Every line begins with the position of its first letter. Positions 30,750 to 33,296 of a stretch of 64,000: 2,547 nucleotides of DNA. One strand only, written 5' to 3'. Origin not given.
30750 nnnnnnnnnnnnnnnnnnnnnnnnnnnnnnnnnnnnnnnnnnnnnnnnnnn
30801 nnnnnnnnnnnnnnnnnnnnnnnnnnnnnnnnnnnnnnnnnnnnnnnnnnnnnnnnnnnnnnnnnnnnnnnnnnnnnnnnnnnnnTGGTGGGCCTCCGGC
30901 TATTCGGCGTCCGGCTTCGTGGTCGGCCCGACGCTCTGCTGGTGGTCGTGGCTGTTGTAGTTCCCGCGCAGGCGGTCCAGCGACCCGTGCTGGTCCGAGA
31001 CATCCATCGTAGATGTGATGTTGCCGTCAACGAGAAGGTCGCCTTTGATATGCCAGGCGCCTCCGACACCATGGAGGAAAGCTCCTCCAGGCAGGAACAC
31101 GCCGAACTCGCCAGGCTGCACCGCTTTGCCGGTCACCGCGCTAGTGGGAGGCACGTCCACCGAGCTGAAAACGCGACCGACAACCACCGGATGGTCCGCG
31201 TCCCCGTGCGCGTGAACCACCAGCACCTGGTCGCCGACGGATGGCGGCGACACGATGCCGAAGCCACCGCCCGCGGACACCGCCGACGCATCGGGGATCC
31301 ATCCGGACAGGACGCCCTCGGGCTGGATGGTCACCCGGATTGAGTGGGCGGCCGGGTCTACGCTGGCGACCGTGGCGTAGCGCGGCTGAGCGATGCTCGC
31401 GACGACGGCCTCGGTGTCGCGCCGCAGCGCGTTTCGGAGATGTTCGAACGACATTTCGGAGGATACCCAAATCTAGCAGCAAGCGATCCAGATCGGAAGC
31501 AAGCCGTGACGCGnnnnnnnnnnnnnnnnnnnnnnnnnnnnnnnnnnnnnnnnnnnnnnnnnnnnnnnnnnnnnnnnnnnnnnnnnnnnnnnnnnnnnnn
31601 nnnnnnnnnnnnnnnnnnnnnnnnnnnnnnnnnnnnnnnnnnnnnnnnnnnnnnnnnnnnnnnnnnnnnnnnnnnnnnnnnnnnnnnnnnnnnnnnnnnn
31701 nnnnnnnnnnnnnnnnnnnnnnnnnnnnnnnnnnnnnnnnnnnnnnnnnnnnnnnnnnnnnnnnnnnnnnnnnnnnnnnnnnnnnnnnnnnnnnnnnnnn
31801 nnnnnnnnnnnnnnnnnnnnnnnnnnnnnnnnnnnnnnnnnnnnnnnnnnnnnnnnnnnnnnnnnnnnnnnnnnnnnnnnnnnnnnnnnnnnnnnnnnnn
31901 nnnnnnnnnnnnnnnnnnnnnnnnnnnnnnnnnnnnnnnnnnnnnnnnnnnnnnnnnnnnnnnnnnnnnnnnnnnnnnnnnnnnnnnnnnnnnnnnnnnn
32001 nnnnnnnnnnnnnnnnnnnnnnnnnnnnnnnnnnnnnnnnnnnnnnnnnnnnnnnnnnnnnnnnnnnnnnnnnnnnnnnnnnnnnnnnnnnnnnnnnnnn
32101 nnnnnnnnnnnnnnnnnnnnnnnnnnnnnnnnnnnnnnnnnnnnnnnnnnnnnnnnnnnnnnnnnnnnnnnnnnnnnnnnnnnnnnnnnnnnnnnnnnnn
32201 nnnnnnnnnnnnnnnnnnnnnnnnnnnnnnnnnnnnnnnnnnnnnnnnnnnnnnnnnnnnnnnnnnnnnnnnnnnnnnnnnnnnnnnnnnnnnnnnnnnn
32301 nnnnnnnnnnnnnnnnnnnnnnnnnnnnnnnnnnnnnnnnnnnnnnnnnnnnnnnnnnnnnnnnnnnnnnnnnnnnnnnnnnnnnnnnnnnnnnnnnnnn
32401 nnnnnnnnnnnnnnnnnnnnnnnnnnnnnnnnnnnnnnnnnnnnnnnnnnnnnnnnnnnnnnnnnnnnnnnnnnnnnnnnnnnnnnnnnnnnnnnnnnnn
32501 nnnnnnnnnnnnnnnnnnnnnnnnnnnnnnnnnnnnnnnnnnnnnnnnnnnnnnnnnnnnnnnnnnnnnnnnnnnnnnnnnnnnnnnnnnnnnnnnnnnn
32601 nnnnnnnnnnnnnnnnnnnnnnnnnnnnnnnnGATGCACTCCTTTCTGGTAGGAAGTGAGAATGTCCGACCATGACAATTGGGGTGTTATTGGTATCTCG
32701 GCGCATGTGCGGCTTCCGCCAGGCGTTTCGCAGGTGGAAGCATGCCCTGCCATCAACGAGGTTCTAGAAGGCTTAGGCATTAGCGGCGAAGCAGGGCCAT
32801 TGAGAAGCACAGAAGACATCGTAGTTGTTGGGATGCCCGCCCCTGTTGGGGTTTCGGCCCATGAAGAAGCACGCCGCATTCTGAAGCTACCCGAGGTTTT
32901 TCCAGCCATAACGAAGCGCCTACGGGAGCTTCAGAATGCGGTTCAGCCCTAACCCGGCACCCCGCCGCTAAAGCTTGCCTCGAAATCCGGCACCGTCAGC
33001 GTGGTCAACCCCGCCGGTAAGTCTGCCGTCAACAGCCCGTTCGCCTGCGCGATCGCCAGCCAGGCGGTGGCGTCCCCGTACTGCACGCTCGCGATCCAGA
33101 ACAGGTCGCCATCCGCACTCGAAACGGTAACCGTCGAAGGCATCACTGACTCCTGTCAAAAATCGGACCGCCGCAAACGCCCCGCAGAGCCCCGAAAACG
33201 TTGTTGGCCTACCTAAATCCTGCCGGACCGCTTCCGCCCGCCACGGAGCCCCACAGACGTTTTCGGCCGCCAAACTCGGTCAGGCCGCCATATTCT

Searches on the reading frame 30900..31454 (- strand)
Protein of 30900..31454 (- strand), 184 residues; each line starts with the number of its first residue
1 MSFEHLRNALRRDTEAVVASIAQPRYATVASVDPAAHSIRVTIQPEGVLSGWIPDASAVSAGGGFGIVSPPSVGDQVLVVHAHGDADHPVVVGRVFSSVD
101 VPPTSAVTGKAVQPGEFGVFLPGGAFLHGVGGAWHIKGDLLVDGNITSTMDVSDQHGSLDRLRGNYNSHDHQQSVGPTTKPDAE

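Call 14: search_protein_families(library=phrogs, proteins=[window:30900-31454:-], max_evalue=0.001)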
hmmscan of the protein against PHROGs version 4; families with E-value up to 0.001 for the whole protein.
window:30900-31454:- (184 aa): 3 families
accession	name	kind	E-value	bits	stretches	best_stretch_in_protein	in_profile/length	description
phrog_6142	-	tail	7.2e-08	33.5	1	25-101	20-99/165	baseplate assembly protein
phrog_34729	-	unknown function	1.5e-06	27.6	1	38-104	460-529/910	-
phrog_9992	-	tail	1.1e-05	26.1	1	25-107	19-98/228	baseplate assembly protein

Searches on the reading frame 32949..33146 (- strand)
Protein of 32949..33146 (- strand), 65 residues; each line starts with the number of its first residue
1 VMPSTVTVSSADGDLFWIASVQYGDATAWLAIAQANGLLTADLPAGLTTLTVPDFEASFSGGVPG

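Call 14: search_protein_families(library=phrogs, proteins=[window:32949-33146:-], max_evalue=0.001)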
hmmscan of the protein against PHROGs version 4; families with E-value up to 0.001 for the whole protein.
window:32949-33146:- (65 aa): 2 families
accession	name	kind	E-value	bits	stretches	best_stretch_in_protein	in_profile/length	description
phrog_28233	-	unknown function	4.5e-13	50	1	2-65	1-66/69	-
phrog_21362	-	unknown function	1.4e-11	45.1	1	3-62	260-317/321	-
